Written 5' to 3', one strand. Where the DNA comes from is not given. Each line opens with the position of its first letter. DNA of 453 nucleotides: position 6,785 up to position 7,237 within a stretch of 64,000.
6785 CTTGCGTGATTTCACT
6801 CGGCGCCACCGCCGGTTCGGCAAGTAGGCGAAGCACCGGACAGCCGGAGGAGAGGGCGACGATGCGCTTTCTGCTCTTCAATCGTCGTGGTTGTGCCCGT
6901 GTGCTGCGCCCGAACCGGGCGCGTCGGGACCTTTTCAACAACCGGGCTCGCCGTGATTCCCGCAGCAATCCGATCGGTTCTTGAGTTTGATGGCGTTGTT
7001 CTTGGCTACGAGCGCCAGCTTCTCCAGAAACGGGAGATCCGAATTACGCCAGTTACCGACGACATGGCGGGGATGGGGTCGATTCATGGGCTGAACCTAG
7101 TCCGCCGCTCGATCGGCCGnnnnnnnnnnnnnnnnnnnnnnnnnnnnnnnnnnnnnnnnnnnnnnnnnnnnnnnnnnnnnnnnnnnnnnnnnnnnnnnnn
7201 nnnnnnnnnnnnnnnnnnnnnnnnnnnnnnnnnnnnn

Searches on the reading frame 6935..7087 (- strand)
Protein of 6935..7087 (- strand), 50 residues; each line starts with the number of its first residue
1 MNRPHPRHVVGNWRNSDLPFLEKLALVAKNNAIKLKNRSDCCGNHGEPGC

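Call 65: search_protein_families(library=pfam, proteins=[window:6935-7087:-], max_evalue=1)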
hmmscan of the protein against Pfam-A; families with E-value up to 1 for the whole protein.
window:6935-7087:- (50 aa): 0 families

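Call 66: search_protein_families(library=ncbifam, proteins=[window:6935-7087:-], max_evalue=1)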
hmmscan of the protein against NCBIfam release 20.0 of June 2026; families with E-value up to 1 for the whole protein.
window:6935-7087:- (50 aa): 0 families
